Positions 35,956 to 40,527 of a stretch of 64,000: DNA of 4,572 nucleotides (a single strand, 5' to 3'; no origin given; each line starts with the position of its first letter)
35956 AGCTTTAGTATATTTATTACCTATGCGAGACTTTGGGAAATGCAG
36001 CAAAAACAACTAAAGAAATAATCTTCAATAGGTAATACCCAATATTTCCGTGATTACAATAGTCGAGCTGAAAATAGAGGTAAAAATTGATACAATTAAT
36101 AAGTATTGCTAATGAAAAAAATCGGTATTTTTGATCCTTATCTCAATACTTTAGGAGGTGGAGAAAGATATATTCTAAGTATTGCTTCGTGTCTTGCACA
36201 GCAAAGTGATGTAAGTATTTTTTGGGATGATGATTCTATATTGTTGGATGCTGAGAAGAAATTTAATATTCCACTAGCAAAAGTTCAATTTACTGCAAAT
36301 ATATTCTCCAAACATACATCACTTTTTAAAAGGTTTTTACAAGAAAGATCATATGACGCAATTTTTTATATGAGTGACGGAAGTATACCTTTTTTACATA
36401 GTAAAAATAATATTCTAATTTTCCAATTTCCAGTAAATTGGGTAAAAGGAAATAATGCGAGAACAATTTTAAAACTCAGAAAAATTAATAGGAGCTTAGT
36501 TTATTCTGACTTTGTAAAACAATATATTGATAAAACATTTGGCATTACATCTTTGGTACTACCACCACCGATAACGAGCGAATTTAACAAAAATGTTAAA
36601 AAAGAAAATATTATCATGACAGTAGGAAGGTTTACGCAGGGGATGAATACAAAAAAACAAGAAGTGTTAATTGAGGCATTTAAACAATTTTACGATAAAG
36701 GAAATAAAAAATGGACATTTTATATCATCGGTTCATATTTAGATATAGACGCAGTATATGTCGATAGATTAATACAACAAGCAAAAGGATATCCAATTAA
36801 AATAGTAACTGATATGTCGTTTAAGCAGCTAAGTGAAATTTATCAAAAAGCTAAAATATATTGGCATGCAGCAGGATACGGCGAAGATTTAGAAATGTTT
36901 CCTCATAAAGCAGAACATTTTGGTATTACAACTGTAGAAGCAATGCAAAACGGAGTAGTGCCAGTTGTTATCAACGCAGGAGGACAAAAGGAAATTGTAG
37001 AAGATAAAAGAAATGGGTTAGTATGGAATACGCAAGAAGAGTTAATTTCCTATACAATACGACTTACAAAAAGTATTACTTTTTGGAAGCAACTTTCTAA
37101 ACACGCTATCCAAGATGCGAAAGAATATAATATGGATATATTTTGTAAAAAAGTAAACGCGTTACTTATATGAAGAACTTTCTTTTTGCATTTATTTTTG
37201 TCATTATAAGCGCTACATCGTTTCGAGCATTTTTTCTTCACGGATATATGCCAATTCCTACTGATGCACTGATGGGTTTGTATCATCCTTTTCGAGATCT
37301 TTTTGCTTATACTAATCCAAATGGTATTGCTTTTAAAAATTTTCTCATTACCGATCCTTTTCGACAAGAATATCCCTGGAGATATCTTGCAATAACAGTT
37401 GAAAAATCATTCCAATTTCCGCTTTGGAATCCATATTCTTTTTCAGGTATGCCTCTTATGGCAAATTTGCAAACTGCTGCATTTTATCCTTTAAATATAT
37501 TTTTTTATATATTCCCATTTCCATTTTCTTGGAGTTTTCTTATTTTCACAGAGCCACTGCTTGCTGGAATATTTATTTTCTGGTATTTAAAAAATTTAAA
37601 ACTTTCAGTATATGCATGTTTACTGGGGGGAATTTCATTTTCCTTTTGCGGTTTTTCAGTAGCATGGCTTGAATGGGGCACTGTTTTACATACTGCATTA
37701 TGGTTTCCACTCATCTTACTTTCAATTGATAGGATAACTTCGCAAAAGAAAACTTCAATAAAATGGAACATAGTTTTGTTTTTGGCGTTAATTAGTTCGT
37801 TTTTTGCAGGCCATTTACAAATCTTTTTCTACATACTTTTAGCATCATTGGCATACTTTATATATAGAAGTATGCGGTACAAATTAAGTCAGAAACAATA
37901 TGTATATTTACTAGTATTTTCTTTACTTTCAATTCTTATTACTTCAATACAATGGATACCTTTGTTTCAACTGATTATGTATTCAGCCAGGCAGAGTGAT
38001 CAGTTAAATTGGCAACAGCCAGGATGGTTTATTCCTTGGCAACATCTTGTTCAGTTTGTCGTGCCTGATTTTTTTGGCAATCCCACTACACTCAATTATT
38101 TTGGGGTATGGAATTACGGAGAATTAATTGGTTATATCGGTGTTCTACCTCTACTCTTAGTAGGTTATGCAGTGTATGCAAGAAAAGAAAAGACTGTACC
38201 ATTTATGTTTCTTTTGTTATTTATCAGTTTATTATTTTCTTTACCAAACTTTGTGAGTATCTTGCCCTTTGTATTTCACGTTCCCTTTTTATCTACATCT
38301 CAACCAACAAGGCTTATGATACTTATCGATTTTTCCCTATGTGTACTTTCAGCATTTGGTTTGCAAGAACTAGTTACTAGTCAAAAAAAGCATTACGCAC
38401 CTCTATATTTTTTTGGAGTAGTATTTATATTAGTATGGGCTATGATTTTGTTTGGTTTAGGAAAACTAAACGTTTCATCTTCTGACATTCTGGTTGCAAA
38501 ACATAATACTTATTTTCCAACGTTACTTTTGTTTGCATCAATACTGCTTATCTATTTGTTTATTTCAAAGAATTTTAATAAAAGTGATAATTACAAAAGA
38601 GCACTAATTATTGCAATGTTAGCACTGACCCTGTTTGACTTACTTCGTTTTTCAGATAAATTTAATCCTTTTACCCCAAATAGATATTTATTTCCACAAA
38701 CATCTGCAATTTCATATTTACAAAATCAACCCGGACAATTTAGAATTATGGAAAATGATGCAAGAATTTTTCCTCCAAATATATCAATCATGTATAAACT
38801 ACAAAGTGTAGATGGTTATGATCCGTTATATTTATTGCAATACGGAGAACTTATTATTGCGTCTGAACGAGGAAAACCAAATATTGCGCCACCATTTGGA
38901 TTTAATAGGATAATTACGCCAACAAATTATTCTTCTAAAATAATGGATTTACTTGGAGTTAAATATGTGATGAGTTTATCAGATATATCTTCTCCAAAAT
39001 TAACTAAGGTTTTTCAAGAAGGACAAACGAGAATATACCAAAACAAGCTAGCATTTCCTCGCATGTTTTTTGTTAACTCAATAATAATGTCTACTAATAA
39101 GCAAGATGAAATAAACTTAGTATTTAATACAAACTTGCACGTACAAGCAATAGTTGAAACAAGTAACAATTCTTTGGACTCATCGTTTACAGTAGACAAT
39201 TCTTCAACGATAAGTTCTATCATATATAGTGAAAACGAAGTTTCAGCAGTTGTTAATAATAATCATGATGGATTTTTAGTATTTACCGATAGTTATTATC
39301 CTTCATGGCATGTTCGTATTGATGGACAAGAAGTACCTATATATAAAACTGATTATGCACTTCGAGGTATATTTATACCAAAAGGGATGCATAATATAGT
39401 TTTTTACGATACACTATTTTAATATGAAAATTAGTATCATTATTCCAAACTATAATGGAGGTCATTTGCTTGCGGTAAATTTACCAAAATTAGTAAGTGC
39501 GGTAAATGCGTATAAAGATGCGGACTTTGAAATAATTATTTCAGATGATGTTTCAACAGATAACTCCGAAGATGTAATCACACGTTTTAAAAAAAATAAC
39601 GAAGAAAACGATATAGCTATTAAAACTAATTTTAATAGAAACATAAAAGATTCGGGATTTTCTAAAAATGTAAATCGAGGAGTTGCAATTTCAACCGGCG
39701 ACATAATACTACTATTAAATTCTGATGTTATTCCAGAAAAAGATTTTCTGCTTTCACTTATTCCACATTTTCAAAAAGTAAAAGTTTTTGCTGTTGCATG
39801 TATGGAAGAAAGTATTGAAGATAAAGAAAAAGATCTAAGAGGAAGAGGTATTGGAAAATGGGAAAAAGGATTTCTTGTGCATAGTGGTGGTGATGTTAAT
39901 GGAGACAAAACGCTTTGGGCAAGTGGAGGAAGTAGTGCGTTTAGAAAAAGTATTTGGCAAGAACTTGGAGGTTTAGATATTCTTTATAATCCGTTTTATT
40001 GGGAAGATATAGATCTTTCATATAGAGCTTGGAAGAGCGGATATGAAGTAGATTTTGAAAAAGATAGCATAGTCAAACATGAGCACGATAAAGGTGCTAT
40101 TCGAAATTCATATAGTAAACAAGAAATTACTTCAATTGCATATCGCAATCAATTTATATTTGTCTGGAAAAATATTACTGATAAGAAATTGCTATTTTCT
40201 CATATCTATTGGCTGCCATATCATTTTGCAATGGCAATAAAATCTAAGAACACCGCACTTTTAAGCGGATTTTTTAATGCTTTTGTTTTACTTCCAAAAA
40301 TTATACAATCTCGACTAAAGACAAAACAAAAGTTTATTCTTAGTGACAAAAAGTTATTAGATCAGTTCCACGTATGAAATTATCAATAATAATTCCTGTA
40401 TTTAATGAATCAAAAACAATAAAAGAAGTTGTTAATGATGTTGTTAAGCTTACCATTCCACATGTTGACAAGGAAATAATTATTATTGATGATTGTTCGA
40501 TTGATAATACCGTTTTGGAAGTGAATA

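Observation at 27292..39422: YfhO-like trio sharing an N-terminal HD…R / FP-x-RW…GYGYPLF loop and a C-terminal YYPGWH beta-domain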

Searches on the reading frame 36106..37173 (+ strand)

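Call 8: search_protein_families(library=pfam, proteins=[window:36106-37173:+], max_evalue=0.01)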
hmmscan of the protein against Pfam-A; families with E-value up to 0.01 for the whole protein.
window:36106-37173:+ (355 aa): 5 families
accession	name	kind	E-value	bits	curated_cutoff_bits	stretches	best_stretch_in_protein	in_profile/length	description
PF00534.26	Glycos_transf_1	-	3.3e-21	76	26.4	1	161-313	9-148/172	Glycosyl transferases group 1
PF13692.12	Glyco_trans_1_4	-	1.4e-15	58.2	27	1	168-320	2-139/142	Glycosyl transferases group 1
PF20706.3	GT4-conflict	-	0.00042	19.8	26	1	162-301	190-323/385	Family 4 Glycosyltransferase in conflict systems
PF15924.11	ALG11_N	-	0.0015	19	29.8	1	5-62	3-70/209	ALG11 mannosyltransferase N-terminus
PF13439.12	Glyco_transf_4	-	0.0028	18.2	28.5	1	17-156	2-166/170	Glycosyltransferase Family 4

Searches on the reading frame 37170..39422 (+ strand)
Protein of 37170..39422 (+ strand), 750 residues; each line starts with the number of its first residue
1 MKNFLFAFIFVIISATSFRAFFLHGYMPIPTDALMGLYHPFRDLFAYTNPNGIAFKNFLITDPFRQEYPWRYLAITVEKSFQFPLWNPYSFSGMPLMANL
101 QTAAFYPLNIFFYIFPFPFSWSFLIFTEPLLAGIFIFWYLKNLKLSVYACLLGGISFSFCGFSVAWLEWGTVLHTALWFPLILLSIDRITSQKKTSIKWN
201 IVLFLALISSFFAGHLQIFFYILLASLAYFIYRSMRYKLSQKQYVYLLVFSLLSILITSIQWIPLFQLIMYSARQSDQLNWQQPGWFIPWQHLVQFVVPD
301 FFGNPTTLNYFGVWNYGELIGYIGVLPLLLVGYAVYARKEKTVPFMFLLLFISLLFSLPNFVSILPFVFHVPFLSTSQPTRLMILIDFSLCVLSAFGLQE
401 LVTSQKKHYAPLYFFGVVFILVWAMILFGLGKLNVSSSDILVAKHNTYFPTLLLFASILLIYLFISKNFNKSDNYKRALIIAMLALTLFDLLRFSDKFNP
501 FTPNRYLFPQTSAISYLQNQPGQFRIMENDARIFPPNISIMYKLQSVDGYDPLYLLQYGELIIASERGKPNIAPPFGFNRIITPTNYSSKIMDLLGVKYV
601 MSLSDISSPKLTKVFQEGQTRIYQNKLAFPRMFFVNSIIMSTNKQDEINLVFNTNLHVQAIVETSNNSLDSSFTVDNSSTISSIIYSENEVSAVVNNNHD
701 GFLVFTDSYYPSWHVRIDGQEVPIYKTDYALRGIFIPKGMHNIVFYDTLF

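Call 7: search_protein_families(library=pfam, proteins=[window:37170-39422:+], max_evalue=0.01)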
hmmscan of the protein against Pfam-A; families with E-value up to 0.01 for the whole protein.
window:37170-39422:+ (750 aa): 2 families
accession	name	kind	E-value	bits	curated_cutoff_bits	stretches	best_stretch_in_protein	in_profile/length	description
PF09586.16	YfhO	-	2.4e-31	109.4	28.5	2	102-678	73-632/835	Bacterial membrane protein YfhO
PF17343.7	DUF5373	-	0.0086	16.4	28.7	1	343-474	16-149/182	Family of unknown function (DUF5373)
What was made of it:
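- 37170..39422 (+): Protein C, 750 aa: canonical Patescibacteria YfhO-family GT-C, with a 254-aa C-terminal extracytoplasmic region and no terminal TM helix. YfhO 109.4 bits (call 7).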

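Call 16: search_solved_structures(query=window:37170-39422:+, max_evalue=10)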
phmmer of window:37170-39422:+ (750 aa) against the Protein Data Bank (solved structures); distinct sequences matched with E-value up to 10: 2.
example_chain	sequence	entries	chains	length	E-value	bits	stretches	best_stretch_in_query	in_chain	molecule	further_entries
1zmm_A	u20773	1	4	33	3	9.4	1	140-161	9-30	Neutrophil defensin 4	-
6dmq_A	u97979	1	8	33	3.1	9.3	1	140-161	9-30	Neutrophil defensin 4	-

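Call 25: search_protein_families(library=ncbifam, proteins=[window:37170-39422:+], max_evalue=0.01)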
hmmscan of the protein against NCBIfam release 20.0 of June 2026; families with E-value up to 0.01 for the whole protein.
window:37170-39422:+ (750 aa): 0 families

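Call 31: find_homologous_proteins(query=window:37170-39422:+)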
Query window:37170-39422:+ (750 aa): 2354 proteins with E <= 0.001 among 8000 candidates; the best 120 are listed.
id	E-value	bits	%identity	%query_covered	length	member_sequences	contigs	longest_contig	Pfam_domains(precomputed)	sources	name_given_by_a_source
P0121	0.0e+0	1682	100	100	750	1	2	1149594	PF09586.17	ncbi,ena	-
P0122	9.3e-259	879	55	97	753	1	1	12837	PF09586.17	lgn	-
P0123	1.2e-257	875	54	97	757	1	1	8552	PF09586.17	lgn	-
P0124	3.8e-255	867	49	80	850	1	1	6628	PF09586.17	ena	-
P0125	1.7e-254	865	52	97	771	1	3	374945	PF09586.17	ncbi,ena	ncbi:MAG: YfhO family protein [Patescibacteria group bacterium]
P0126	1.9e-254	865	52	100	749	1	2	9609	PF09586.17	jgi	jgi:hypothetical protein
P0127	6.3e-254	863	52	97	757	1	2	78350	PF09586.17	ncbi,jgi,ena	-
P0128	1.3e-253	862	53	100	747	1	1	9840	PF09586.17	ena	-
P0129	1.7e-253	862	53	97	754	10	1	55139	PF09586.17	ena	-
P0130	1.3e-252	859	51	99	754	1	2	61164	PF09586.17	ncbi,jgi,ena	-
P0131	2.1e-252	858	51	99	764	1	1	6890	PF09586.17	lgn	-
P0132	4.3e-251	854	54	97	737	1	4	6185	PF09586.17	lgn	-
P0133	5.0e-251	854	53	97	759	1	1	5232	PF09586.17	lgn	-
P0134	5.4e-251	853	52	100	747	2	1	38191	PF09586.17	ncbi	-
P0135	7.6e-251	853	52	100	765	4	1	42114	PF09586.17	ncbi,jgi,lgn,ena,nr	ncbi:MAG TPA: YfhO family protein [Candidatus Acidoferrales bacterium]|nr:YfhO family protein [Candi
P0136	9.5e-251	853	53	98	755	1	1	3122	PF09586.17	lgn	-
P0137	1.1e-250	852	52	99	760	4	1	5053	PF09586.17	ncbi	-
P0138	1.1e-250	852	52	99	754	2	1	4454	PF09586.17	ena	-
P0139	1.5e-250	852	54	97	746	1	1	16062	PF09586.17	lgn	-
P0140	4.5e-250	850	52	97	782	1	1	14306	PF09586.17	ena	-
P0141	6.1e-250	850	53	99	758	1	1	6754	PF09586.17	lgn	-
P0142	8.7e-250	849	51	97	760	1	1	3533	PF09586.17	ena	-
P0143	1.0e-249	849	52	100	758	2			PF20176.4,PF09586.17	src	-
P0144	1.1e-249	849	54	98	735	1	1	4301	PF09586.17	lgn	-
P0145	2.1e-249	848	53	99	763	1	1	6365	PF09586.17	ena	-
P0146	2.6e-249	848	51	100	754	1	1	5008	PF09586.17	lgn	-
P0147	3.7e-249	847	52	97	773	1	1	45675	PF09586.17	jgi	jgi:hypothetical protein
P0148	5.7e-249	847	49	99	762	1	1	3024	PF09586.17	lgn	-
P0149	7.2e-249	846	52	100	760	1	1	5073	PF09586.17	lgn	-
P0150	9.7e-249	846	53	99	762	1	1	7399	PF09586.17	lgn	-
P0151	1.8e-248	845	52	100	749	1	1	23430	PF09586.17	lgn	-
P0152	2.6e-248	844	51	100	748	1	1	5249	PF09586.17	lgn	-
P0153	3.9e-248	844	51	98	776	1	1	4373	PF09586.17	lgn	-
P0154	5.0e-248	844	51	100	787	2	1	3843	PF09586.17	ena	-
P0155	5.0e-248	844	53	99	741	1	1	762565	PF09586.17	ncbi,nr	ncbi:MAG: YfhO family protein [Candidatus Levyibacteriota bacterium]|nr:MAG: YfhO family protein [Ca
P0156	6.1e-248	843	52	98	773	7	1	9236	PF09586.17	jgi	-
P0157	1.0e-247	843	52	97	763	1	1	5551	PF09586.17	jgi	-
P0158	1.2e-247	842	51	100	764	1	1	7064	PF09586.17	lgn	-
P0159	1.4e-247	842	52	97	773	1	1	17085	PF09586.17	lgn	-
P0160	2.2e-247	841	52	98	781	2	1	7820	PF09586.17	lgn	-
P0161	3.1e-247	841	52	98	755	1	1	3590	PF09586.17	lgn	-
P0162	3.1e-247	841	51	99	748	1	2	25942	PF09586.17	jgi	-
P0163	4.0e-247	841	52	98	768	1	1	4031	PF09586.17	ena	-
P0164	4.6e-247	840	51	97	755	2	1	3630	PF09586.17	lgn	-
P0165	5.2e-247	840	52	97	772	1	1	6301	PF09586.17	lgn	-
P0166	5.5e-247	840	51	96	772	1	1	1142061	PF09586.17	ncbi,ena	-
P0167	6.4e-247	840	51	100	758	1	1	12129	PF09586.17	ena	-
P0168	9.7e-247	839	52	98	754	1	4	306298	PF09586.17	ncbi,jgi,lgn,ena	-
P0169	1.5e-246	839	51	100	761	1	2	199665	PF09586.17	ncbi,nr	ncbi:MAG TPA: YfhO family protein [Candidatus Saccharimonadales bacterium]|nr:YfhO family protein [C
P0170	3.4e-246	838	53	97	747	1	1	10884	PF09586.17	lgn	-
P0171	3.7e-246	837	51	99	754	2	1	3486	PF09586.17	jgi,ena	-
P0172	4.1e-246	837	52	97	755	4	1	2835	PF09586.17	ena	-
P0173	4.2e-246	837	51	97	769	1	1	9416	PF09586.17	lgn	-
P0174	5.7e-246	837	52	97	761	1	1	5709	PF09586.17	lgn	-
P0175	6.3e-246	837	51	100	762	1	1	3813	PF09586.17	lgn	-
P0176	7.7e-246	836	51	97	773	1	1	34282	PF09586.17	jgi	-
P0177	1.1e-245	836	53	97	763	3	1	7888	PF09586.17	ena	-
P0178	2.2e-245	835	51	100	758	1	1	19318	PF09586.17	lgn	-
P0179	2.3e-245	835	51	98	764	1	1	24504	PF09586.17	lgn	-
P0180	2.5e-245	835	50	100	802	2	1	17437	PF09586.17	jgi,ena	-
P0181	2.8e-245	835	51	100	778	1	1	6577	PF09586.17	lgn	-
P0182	2.9e-245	834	52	99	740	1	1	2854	PF09586.17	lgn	-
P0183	5.1e-245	834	52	99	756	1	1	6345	PF09586.17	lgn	-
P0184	5.3e-245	834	50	100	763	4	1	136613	PF09586.17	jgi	-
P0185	6.1e-245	833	50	100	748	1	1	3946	PF09586.17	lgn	-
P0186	8.0e-245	833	53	99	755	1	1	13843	PF09586.17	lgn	-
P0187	8.2e-245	833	52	98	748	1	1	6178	PF09586.17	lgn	-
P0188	9.3e-245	833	51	98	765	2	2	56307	PF09586.17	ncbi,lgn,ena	-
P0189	1.0e-244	833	49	100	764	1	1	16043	PF09586.17,PF24677.2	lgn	-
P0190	1.1e-244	833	52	98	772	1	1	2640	PF09586.17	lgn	-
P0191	1.4e-244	832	52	98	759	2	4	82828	PF09586.17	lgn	-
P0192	1.5e-244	832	52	98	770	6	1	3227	PF09586.17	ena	-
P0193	1.7e-244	832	52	97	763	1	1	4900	PF09586.17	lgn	-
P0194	1.7e-244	832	52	97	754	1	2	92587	PF09586.17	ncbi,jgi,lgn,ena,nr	ncbi:MAG TPA: YfhO family protein [Candidatus Sulfotelmatobacter sp.]|jgi:hypothetical protein|nr:Yf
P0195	2.1e-244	832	51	97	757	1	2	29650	PF09586.17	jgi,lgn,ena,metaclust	metaclust:\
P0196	4.1e-244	831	52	99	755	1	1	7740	PF09586.17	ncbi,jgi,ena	-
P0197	6.1e-244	830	51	100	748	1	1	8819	PF09586.17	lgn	-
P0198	6.4e-244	830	51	100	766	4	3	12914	PF09586.17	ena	-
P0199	6.6e-244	830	51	98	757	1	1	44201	PF09586.17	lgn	-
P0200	7.4e-244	830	50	100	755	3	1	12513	PF09586.17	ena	-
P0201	9.1e-244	829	50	100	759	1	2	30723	PF09586.17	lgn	-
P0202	9.2e-244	829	51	98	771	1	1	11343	PF09586.17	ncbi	ncbi:MAG: YfhO family protein [Candidatus Pacearchaeota archaeon]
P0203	1.1e-243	829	52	99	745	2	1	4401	PF09586.17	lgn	-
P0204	1.1e-243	829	52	98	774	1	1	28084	PF09586.17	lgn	-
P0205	1.1e-243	829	51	100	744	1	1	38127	PF09586.17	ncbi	-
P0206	1.2e-243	829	50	97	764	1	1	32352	PF09586.17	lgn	-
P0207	1.5e-243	829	51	98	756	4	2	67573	PF09586.17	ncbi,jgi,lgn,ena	jgi:hypothetical protein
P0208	2.3e-243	828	51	100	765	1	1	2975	PF09586.17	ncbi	-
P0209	2.8e-243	828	51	97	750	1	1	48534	PF09586.17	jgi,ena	-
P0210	3.1e-243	828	51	100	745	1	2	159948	PF09586.17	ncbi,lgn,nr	ncbi:MAG TPA: YfhO family protein [Candidatus Saccharimonadales bacterium]|nr:YfhO family protein [C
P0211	6.2e-243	827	50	99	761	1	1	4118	PF09586.17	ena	-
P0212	7.0e-243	827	49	100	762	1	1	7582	PF09586.17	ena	-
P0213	7.6e-243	826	49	100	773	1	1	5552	PF09586.17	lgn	-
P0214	8.6e-243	826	52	98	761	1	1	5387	PF09586.17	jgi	-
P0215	8.9e-243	826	52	97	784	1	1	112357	PF09586.17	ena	-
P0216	9.2e-243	826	51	100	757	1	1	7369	PF09586.17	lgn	-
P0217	1.3e-242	826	49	99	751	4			PF09586.17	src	-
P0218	1.5e-242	826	51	98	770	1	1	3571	PF09586.17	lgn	-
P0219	1.6e-242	825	52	99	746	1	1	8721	PF09586.17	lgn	-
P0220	1.7e-242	825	51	100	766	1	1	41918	PF09586.17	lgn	-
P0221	1.8e-242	825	51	100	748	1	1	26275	PF09586.17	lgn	-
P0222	2.0e-242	825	51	100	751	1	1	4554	PF09586.17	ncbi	-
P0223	2.0e-242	825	51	100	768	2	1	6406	PF09586.17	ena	-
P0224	2.0e-242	825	51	100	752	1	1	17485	PF09586.17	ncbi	-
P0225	2.1e-242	825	52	98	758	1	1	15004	PF09586.17,PF24677.2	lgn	-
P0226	3.3e-242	824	51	97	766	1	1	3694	PF09586.17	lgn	-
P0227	3.7e-242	824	52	99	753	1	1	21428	PF09586.17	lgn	-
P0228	3.7e-242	824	52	99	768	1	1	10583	PF09586.17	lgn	-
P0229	4.0e-242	824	50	97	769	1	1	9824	PF09586.17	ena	-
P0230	4.1e-242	824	51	99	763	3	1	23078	PF09586.17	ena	-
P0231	4.4e-242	824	50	100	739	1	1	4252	PF09586.17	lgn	-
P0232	4.4e-242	824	52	98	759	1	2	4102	PF09586.17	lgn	-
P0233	6.8e-242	823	50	100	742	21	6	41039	PF09586.17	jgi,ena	-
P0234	6.9e-242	823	49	100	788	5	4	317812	PF09586.17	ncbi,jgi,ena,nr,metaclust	ncbi:MAG: hypothetical protein A2687_01500 [Candidatus Levybacteria bacterium RIFCSPHIGHO2_01_FULL_3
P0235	6.9e-242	823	51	97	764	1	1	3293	PF09586.17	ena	-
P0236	8.0e-242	823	53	98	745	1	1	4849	PF09586.17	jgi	jgi:hypothetical protein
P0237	9.4e-242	823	51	99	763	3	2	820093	PF09586.17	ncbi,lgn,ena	-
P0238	1.0e-241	823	51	100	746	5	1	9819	PF09586.17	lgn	-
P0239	1.1e-241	823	50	99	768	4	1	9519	PF09586.17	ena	-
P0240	1.3e-241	822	52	97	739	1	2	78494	PF09586.17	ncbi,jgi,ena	-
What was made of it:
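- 37170..39422 (+): 2354 homologs of ~750 aa, all those listed tagged PF09586 (call 31).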

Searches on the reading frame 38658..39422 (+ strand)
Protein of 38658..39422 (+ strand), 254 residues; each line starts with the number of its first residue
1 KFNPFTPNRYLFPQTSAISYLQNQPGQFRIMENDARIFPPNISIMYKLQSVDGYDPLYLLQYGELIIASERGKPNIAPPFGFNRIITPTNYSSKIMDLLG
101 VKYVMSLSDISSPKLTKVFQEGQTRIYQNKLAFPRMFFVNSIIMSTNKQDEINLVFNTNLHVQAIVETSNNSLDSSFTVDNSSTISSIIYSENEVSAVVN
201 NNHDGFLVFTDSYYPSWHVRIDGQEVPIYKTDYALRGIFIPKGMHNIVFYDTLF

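Call 64: search_protein_families(library=pfam, proteins=[window:38658-39422:+], max_evalue=10)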
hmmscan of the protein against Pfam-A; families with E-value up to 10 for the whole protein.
window:38658-39422:+ (254 aa): 2 families
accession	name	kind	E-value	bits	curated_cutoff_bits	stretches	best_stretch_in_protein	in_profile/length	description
PF09586.16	YfhO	-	7.1e-15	54.9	28.5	2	157-250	728-822/835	Bacterial membrane protein YfhO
PF15212.11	SPATA19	-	0.069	13.8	29.1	1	101-165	53-116/130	Spermatogenesis-associated protein 19, mitochondrial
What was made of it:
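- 39126..39407 (+): C-terminal β-domain of C (YYPSWH). Matches Pfam YfhO model positions 728-822/835 (call 64).
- On Pfam YfhO (PF09586): C fragment matches 728-822/835 (7.1e-15) (call 64).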

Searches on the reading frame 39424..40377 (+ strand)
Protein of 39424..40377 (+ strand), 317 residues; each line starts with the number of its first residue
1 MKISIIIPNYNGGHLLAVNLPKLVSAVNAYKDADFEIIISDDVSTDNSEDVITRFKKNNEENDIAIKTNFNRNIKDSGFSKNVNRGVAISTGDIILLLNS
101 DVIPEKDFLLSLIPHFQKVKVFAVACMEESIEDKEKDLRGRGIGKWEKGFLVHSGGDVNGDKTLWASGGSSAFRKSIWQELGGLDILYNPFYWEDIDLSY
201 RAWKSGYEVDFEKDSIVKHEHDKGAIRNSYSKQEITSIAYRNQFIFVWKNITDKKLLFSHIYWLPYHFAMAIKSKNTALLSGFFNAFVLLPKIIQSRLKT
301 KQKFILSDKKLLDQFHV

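Call 8: search_protein_families(library=pfam, proteins=[window:39424-40377:+], max_evalue=0.01)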
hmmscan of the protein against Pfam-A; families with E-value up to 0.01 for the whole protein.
window:39424-40377:+ (317 aa): 5 families
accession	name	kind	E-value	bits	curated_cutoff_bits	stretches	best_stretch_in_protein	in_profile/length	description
PF00535.33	Glycos_transf_2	-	3.9e-21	76.2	23.3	1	4-180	1-166/168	Glycosyl transferase family 2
PF13641.12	Glyco_tranf_2_3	-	3e-13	50.8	27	1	3-222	3-214/230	Glycosyltransferase like family 2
PF13632.12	Glyco_trans_2_3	-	1.9e-07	31.5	27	1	94-222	1-126/198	Glycosyl transferase family group 2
PF13506.12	Glyco_transf_21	-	3.1e-05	24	21.7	0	82-228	21-164/174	Glycosyl transferase family 21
PF10111.15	Glyco_tranf_2_2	-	0.0025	17.8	27.3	1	24-109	20-99/276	Glycosyltransferase like family 2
